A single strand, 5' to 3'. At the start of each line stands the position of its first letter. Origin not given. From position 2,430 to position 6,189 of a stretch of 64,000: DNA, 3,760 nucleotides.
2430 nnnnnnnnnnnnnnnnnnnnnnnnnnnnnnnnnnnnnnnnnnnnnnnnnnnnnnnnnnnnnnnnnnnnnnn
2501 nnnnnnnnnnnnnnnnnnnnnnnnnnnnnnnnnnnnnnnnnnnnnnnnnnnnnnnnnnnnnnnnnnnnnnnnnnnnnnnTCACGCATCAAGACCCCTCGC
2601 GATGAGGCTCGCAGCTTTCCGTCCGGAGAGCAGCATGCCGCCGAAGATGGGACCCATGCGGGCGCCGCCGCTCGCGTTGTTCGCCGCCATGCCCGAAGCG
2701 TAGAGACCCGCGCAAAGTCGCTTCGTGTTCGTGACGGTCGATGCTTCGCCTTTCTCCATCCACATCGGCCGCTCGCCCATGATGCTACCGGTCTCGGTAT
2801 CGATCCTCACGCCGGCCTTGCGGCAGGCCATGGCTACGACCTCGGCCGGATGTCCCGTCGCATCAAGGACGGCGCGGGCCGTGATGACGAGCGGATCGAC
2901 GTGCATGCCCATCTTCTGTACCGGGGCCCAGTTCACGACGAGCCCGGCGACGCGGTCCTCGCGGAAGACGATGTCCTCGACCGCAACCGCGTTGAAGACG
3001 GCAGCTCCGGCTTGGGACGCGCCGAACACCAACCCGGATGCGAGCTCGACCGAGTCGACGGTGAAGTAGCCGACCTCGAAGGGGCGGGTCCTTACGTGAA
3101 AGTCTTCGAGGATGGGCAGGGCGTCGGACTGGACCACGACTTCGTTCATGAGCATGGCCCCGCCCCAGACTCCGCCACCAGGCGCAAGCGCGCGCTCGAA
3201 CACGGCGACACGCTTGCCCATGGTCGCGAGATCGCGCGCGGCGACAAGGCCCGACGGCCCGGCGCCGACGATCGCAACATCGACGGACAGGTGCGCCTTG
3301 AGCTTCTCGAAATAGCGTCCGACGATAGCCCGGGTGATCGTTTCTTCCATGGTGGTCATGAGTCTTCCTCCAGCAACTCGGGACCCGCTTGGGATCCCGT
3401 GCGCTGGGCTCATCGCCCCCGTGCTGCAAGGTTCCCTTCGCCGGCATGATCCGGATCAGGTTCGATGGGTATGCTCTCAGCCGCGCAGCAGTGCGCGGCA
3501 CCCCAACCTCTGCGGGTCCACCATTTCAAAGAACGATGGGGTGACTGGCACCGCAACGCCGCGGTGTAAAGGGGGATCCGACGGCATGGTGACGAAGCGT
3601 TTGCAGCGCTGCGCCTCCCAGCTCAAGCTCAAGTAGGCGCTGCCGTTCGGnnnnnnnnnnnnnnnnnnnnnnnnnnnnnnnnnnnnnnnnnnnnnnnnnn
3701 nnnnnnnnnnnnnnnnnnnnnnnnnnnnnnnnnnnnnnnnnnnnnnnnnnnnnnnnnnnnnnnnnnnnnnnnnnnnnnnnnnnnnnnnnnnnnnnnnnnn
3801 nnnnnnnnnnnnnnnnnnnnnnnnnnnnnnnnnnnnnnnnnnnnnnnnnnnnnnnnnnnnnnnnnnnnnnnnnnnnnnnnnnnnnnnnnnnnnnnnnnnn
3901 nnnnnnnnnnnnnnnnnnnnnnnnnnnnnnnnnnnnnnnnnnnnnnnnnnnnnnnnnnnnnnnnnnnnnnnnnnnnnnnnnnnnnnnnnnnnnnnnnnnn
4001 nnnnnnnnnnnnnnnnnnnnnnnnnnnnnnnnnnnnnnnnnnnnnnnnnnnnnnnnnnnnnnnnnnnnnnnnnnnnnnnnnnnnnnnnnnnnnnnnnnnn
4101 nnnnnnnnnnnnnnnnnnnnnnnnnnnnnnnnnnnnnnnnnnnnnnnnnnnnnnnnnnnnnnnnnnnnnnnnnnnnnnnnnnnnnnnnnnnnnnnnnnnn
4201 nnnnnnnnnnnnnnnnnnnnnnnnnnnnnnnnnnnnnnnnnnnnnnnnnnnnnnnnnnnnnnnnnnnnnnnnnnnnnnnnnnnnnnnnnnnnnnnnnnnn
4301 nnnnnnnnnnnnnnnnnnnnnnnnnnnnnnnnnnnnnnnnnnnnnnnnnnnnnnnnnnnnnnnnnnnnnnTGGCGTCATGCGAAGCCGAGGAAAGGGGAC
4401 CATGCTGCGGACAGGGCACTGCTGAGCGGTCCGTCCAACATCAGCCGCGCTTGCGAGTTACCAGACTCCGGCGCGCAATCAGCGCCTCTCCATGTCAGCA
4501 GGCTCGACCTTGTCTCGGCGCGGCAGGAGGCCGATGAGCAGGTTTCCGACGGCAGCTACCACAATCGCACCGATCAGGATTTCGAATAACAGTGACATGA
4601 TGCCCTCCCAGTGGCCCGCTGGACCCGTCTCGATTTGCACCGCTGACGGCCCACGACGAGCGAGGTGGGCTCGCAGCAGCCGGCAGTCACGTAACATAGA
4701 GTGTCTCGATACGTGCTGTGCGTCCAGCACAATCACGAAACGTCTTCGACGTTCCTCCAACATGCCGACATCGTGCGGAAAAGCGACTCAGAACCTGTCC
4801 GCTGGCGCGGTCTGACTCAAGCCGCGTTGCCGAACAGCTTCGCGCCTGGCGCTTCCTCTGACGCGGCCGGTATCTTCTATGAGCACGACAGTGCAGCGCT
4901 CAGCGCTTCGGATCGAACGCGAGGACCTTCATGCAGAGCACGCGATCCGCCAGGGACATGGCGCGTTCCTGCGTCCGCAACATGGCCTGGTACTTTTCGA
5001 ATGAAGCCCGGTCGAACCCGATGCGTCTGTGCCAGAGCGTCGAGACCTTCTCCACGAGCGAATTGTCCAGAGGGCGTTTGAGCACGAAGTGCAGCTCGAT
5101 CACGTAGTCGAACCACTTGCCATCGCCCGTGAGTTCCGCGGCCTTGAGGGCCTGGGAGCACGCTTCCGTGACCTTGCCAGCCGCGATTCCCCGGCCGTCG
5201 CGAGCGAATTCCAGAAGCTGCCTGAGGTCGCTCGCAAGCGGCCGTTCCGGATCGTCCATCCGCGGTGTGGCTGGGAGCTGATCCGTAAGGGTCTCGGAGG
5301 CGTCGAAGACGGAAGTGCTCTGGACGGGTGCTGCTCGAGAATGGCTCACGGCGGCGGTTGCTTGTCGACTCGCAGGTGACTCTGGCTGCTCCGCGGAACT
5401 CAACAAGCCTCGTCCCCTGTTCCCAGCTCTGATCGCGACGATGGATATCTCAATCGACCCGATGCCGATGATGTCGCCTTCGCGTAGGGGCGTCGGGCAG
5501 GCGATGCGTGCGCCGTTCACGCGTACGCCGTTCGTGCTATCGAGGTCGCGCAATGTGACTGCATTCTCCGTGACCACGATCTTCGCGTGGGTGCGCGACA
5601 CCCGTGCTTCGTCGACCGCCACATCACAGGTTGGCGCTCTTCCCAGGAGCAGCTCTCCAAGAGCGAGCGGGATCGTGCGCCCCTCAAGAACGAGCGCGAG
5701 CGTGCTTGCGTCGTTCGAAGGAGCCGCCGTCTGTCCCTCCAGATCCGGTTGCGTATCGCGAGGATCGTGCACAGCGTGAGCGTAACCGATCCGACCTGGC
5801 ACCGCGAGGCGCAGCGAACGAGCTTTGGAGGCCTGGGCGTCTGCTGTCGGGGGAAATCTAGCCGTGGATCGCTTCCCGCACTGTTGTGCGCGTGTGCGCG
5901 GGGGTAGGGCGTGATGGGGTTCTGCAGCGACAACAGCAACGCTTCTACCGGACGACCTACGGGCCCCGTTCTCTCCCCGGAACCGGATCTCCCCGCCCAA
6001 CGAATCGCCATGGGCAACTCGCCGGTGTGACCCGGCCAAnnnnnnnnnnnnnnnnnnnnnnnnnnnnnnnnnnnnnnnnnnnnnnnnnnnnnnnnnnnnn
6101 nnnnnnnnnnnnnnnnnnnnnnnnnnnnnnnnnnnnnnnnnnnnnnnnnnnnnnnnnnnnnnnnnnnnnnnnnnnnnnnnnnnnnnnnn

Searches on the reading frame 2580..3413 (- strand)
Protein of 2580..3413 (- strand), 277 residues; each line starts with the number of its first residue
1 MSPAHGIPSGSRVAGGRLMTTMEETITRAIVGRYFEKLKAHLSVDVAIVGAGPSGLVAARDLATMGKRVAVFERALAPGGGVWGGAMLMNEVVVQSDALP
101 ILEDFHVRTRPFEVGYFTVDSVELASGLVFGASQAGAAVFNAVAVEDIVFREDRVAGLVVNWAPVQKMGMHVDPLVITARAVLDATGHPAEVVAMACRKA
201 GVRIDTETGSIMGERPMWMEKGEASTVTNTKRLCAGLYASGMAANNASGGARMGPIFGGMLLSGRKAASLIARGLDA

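Call 70: search_protein_families(library=pfam, proteins=[window:2580-3413:-], max_evalue=0.001)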
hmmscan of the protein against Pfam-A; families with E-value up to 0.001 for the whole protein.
window:2580-3413:- (277 aa): 10 families
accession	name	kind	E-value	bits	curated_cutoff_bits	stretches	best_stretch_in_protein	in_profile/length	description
PF01946.23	Thi4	-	4.9e-68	229.3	26.2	1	27-257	1-235/235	Thi4 family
PF01266.30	DAO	-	4.5e-08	33.4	27.9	1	45-84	1-40/353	FAD dependent oxidoreductase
PF13450.12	NAD_binding_8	-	1e-07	32.5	21.9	1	48-80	1-33/68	NAD(P)-binding Rossmann-like domain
PF12831.13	FAD_oxidored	-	2e-07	31.1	27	1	45-214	1-169/416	FAD dependent oxidoreductase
PF07992.20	Pyr_redox_2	-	5.1e-06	26.6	26.1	1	45-131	2-58/291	Pyridine nucleotide-disulphide oxidoreductase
PF01494.25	FAD_binding_3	-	8.6e-06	25.6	22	1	44-74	2-32/349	FAD binding domain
PF03486.20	HI0933_like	-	3.2e-05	23.9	50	1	45-79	2-36/244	HI0933-like protein Rossmann domain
PF00890.30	FAD_binding_2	-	4.6e-05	23.2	20.4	1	45-75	1-31/414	FAD binding domain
PF13454.12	NAD_binding_9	-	0.00012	22.5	21.8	0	47-90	1-52/155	FAD-NAD(P)-binding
PF00070.33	Pyr_redox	-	0.00034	21.5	22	0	46-75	2-31/82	Pyridine nucleotide-disulphide oxidoreductase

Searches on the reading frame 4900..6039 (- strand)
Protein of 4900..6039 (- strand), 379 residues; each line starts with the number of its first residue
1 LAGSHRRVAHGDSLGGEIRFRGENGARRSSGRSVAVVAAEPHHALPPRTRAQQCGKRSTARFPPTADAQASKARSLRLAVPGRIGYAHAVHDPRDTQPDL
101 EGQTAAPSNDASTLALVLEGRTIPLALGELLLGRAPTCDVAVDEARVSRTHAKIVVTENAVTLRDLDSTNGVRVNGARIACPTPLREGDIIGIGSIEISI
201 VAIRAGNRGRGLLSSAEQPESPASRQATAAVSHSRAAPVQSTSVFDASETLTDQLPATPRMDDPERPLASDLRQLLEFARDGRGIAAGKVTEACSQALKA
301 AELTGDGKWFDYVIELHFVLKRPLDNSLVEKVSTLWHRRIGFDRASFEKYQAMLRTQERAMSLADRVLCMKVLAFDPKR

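Call 70: search_protein_families(library=pfam, proteins=[window:4900-6039:-], max_evalue=0.001)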
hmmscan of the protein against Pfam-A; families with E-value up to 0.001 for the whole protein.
window:4900-6039:- (379 aa): 2 families
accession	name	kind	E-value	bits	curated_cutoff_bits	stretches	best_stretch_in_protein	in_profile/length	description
PF00498.31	FHA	-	3.1e-19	69.6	20.7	1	131-194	2-67/67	FHA domain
PF16697.10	Yop-YscD_cpl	-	1.3e-14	54.6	33.2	1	119-201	8-91/94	Inner membrane component of T3SS, cytoplasmic domain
